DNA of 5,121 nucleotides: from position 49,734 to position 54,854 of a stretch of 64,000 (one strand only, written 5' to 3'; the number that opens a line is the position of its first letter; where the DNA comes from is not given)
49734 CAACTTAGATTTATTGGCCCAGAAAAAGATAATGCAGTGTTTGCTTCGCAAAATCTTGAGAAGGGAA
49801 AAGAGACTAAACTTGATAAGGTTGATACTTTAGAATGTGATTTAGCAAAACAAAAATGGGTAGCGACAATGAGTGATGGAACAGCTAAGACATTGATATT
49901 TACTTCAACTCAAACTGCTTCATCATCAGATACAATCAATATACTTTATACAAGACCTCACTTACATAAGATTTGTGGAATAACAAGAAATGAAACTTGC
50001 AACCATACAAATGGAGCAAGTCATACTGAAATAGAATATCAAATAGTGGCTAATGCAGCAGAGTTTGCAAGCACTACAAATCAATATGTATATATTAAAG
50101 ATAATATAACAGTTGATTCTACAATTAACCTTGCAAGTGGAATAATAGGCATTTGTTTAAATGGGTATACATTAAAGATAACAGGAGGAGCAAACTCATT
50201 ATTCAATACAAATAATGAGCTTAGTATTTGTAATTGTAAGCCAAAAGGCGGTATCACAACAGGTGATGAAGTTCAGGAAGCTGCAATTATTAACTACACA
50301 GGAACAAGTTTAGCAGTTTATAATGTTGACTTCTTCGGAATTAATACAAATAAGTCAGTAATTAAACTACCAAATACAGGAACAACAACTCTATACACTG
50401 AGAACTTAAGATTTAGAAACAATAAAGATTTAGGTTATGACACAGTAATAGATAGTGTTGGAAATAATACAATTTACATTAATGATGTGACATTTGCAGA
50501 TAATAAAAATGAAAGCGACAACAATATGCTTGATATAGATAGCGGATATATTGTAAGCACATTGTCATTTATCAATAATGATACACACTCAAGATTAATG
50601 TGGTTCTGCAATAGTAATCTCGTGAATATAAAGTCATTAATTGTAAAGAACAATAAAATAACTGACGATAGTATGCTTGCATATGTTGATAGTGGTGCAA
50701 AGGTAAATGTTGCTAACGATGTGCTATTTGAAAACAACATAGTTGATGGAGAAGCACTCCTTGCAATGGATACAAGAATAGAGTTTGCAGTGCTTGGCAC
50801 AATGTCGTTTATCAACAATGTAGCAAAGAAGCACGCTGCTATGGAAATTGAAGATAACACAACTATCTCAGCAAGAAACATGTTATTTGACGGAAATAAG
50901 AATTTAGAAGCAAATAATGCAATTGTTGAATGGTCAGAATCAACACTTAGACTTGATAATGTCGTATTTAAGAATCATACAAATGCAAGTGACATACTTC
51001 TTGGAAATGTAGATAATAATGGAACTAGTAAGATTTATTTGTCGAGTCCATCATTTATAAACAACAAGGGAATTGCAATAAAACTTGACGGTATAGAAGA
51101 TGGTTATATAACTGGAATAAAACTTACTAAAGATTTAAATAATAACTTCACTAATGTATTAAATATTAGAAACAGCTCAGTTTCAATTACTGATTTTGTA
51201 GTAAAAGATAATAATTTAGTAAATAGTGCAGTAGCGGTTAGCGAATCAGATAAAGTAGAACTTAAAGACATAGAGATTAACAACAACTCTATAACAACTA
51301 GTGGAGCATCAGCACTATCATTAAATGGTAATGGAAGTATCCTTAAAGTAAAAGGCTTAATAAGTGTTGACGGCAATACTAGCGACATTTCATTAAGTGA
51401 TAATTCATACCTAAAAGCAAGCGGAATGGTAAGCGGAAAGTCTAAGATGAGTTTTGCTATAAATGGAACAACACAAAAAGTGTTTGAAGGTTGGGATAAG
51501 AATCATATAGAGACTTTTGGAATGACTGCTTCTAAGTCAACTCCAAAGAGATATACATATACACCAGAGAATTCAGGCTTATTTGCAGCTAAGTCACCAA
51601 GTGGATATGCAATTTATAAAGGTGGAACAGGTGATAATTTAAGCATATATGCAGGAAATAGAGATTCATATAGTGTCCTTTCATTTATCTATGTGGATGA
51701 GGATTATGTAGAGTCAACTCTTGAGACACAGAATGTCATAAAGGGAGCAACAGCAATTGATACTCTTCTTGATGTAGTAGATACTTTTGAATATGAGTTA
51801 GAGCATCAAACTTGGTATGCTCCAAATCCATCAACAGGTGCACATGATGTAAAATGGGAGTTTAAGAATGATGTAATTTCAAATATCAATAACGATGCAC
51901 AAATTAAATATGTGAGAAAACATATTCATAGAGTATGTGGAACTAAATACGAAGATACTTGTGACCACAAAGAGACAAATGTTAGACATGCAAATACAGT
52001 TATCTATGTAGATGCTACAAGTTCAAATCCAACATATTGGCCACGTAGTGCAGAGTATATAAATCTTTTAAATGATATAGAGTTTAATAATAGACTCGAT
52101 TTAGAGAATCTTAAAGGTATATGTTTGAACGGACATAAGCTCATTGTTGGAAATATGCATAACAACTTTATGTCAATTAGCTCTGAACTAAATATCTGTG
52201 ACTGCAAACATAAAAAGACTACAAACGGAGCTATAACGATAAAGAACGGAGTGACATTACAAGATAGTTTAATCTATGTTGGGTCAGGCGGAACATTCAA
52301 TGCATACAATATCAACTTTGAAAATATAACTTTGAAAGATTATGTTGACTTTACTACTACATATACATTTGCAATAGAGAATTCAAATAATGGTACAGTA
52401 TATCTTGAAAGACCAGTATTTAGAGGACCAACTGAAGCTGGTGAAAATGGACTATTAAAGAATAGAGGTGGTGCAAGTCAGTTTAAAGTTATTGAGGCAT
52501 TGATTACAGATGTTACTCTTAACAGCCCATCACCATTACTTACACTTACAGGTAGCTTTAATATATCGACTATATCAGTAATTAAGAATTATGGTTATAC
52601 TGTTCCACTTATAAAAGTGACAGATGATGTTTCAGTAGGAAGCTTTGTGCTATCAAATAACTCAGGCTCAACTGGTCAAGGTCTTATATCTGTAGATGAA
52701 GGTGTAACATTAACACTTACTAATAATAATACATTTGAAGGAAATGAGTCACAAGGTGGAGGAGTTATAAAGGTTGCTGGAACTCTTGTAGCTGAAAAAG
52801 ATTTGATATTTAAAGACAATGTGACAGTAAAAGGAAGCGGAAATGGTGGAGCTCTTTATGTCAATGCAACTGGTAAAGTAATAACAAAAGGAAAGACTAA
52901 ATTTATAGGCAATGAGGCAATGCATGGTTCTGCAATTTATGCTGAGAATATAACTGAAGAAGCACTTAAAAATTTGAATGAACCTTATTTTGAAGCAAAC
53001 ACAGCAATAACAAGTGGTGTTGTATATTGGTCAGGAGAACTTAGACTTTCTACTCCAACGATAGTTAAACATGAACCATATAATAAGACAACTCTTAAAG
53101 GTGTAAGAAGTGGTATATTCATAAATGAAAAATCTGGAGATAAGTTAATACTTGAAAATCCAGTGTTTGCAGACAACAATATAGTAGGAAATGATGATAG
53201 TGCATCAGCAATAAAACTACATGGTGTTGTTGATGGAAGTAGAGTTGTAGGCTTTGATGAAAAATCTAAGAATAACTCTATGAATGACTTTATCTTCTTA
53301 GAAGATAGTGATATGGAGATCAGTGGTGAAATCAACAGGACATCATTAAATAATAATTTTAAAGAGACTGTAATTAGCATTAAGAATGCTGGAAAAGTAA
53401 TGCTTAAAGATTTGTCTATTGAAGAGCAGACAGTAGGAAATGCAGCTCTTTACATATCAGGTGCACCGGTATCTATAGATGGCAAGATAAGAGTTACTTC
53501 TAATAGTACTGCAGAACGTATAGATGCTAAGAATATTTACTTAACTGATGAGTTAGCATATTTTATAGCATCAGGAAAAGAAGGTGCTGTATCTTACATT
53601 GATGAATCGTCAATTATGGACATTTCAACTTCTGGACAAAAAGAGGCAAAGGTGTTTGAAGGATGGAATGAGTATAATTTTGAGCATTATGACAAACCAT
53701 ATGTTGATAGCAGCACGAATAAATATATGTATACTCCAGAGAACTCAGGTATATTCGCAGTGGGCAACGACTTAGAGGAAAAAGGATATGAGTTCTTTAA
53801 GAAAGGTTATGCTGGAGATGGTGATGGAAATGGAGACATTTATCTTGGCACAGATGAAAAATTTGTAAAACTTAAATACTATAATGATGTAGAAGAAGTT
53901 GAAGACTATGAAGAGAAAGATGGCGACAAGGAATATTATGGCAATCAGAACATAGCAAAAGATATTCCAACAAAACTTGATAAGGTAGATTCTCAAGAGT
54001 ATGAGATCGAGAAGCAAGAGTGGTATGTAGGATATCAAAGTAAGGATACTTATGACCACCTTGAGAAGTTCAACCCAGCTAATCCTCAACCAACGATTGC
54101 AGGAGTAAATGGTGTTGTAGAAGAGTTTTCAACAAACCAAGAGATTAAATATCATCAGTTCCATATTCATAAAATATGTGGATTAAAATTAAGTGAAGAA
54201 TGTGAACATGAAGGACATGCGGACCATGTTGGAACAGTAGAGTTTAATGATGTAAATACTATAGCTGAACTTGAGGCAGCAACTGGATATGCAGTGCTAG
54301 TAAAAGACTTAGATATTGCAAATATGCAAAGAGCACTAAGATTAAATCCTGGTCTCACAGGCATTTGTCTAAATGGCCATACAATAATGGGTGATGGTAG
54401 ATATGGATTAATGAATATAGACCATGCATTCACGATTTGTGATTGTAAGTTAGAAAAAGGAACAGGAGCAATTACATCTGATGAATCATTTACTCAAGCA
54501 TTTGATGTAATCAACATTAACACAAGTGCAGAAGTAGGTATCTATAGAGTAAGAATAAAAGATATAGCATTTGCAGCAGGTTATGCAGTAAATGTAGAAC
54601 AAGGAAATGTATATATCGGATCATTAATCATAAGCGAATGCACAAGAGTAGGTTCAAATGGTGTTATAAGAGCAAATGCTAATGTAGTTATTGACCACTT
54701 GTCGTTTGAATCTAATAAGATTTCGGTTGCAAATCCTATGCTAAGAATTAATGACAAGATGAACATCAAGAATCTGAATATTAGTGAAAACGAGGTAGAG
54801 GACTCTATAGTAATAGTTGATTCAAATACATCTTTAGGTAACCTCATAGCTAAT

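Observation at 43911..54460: Recurrent Cys/His 'knuckle' + CLNGH + ICDC triad marking every module start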

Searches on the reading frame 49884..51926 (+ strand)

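Call 8: search_protein_families(library=pfam, proteins=[window:49884-51926:+], max_evalue=0.1)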
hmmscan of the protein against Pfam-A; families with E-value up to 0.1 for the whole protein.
window:49884-51926:+ (681 aa): 1 family
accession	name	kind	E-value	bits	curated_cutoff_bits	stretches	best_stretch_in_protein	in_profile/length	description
PF13516.12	LRR_6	-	0.042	14.3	23.4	0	460-479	5-24/24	Leucine Rich repeat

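Call 9: search_protein_families(library=ncbifam, proteins=[window:49884-51926:+], max_evalue=0.1)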
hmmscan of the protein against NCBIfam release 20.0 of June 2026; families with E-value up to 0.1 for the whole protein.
window:49884-51926:+ (681 aa): 0 families

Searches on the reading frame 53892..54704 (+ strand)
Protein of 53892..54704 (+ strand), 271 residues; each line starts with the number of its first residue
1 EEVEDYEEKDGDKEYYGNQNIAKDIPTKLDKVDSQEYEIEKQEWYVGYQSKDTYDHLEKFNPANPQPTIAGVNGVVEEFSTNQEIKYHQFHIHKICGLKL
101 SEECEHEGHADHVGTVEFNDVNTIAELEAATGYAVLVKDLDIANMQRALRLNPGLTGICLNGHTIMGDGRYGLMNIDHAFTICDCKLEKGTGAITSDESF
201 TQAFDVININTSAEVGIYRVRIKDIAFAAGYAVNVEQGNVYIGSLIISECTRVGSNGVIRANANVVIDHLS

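Call 28: search_protein_representatives(alignment_id=A2)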
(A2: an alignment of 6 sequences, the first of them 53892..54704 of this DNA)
Query: 6 sequences, 265 profile positions. Proteins with E-value up to 0.001 (for the whole library): 1763; up to 1e-10: 631; up to 1e-30: 65. The best 150 are listed.
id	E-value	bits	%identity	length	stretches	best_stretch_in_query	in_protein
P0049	7.0e-281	943.7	-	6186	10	4-264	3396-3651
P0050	4.0e-199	675.7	-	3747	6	5-264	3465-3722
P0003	4.7e-82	291.9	-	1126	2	20-257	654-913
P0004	4.7e-71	255.8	-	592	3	11-261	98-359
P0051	1.7e-69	250.7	-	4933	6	5-257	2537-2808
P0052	8.7e-62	225.4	-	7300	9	15-258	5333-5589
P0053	1.1e-60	221.8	-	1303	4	11-265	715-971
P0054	1.1e-57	211.9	-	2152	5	91-241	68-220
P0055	3.2e-57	210.4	-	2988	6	65-229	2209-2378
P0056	8.5e-57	209.1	-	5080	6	77-211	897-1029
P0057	5.6e-52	193.3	-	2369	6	88-234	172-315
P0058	4.0e-51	190.5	-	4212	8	109-261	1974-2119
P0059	1.4e-49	185.4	-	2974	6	88-197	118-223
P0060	2.0e-49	184.9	-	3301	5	87-226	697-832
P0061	1.4e-47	178.9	-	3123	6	122-211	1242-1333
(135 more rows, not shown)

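Call 49: list_cluster_members(proteins=[P0049, P0050, P0051, P0052, P0054, P0056, P0058, P0013, P0199, P0201])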
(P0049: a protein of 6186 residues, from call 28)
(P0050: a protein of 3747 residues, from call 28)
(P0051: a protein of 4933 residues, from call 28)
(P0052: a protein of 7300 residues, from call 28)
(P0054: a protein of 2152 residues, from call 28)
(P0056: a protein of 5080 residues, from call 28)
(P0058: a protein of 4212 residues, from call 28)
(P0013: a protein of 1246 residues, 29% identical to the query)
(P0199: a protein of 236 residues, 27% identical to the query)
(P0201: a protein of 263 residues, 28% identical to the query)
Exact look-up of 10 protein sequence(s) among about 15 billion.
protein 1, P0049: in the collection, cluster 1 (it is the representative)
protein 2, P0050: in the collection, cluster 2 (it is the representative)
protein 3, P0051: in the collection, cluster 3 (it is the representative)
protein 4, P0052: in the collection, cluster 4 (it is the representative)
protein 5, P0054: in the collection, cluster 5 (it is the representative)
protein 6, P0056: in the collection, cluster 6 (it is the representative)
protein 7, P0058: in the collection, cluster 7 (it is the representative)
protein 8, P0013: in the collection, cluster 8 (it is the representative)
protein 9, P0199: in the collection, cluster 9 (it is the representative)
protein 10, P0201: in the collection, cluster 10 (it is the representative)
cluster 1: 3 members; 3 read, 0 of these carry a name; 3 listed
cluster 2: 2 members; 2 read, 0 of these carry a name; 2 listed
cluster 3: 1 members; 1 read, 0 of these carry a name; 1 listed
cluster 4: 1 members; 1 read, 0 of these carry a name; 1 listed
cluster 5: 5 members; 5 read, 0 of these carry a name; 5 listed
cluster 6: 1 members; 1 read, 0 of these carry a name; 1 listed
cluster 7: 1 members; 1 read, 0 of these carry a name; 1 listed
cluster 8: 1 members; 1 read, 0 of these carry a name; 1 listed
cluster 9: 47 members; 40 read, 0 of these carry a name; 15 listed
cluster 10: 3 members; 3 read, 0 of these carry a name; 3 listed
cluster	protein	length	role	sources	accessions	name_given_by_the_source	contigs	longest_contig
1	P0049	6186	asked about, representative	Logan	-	-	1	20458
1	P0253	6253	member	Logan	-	-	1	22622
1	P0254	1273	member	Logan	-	-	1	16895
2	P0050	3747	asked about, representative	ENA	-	-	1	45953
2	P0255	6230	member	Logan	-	-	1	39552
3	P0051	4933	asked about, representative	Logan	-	-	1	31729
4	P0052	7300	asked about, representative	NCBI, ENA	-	-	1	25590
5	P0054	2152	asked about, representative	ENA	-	-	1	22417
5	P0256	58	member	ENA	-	-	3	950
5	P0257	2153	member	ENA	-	-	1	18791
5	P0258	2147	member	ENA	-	-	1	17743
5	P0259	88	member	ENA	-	-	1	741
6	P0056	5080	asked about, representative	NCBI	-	-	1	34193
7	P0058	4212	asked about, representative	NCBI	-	-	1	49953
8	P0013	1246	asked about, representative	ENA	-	-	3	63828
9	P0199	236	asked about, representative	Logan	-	-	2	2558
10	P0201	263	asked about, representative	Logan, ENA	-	-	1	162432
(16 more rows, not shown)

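Call 64: predict_structure(alignment_id=A7)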
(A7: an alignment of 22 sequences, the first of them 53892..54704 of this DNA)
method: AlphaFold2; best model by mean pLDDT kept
length: 271 residues; sequences in the alignment: 22
mean_pLDDT: 74.4   pTM: 0.71
mean pLDDT of the five models: 74.4, 72.4, 71.0, 70.2, 66.8
residues with pLDDT >= 90: 99; 70-90: 68; 50-70: 56; < 50: 48
segments of 3 or more residues with pLDDT < 50: 1-12, 31-36, 49-54, 60-62, 64-79
pLDDT, mean of each block of 10 residues (from residue 1): 39 50 52 48 54 49 44 43 57 77 68 80 96 94 90 96 90 94 78 84 90 93 88 93 90 80 91 88
secondary structure, 60 per line:
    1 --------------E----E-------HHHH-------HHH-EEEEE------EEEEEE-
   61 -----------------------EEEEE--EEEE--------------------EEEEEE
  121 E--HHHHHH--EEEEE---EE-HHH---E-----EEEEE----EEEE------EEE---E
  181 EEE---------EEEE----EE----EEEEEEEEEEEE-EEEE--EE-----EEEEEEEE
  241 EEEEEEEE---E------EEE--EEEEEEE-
elements in order: H28-31 E43-47 E54-59 E84-88 E91-94 E115-121 H124-129 E132-136 E155-159 E164-167 E174-176 E180-183 E193-196 E207-218 E220-223 E233-248 E259-261 E264-270

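Call 68: fold_search(model_id=the predicted structure, library=pdb)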
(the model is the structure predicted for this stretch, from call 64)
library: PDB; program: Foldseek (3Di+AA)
matches with E <= 10: 60; with E <= 0.001: 0
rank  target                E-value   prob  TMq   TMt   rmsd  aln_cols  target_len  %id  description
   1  4mxn_C                1.5e-01  0.28  0.21  0.24  12.3       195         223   10  Crystal structure of a putative glycosyl hydrolase (PARMER_00599) from Parabacteroides merdae ATCC 43184 at 1.95 A res (released 2013-10-23)
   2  4mxn_A                3.3e-01  0.20  0.22  0.26  12.7       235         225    9  Crystal structure of a putative glycosyl hydrolase (PARMER_00599) from Parabacteroides merdae ATCC 43184 at 1.95 A res (released 2013-10-23)
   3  4mxn_D                3.6e-01  0.18  0.21  0.24  12.8       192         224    9  Crystal structure of a putative glycosyl hydrolase (PARMER_00599) from Parabacteroides merdae ATCC 43184 at 1.95 A res (released 2013-10-23)
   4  8x1l                  4.2e-01  0.02  0.08  0.09  18.0       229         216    7  Crystal structure of S96C/L132C mutant of FfIBP (released 2024-11-13)
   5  4mxn_B                4.7e-01  0.15  0.20  0.24  12.5       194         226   10  Crystal structure of a putative glycosyl hydrolase (PARMER_00599) from Parabacteroides merdae ATCC 43184 at 1.95 A res (released 2013-10-23)
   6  4yza_A                8.1e-01  0.11  0.19  0.24  11.1       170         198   14  C. bescii Family 3 pectate lyase double mutant K108A/Q111A in complex with trigalacturonic acid (released 2015-12-23)
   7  4yzq_A                9.4e-01  0.15  0.21  0.27  10.3       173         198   14  C. bescii Family 3 pectate lyase double mutant K108A/Q111N in complex with trigalacturonic acid (released 2015-12-23)
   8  4kh3                  9.9e-01  0.06  0.15  0.10  12.7       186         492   12  Structure of a bacterial self-associating protein (released 2014-01-15)
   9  4yz0_B                1.2e+00  0.08  0.17  0.22  12.3       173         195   12  C. bescii Family 3 pectate lyase double mutant K108A/E39Q in complex with trigalacturonic acid (released 2015-12-23)
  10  4yz0_A                1.4e+00  0.09  0.19  0.24  11.3       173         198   14  C. bescii Family 3 pectate lyase double mutant K108A/E39Q in complex with trigalacturonic acid (released 2015-12-23)
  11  8yk3_B                1.5e+00  0.07  0.23  0.12  16.7       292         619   10  Blood group B alpha-1,3-galactosidase AgaBb from Bifidobacterium bifidum, construct T7-tag_24-673 (released 2024-07-10)
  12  8jlh_C                1.6e+00  0.03  0.11  0.22  12.8       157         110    4  Cryo-EM structure of SV2A dimer in complex with BoNT/A2 Hc and levetiracetam (released 2024-05-01)
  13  4yzx_A                1.6e+00  0.04  0.14  0.18  13.4       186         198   12  C. bescii Family 3 pectate lyase double mutant K108A/D107N in complex with trigalacturonic acid (released 2015-12-23)
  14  4nu3_B                1.8e+00  0.03  0.12  0.14  13.1       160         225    9  Crystal structure of mFfIBP, a capping head region swapped mutant of ice-binding protein (released 2014-04-16)
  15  4z03_B                1.9e+00  0.10  0.20  0.25   8.8       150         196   11  C. bescii Family 3 pectate lyase double mutant K108A in complex with trigalacturonic acid (released 2015-12-23)
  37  5nxk_A                4.7e+00  0.04  0.18  0.16  12.1       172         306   13  L. reuteri 53608 SRRP (released 2018-03-21)
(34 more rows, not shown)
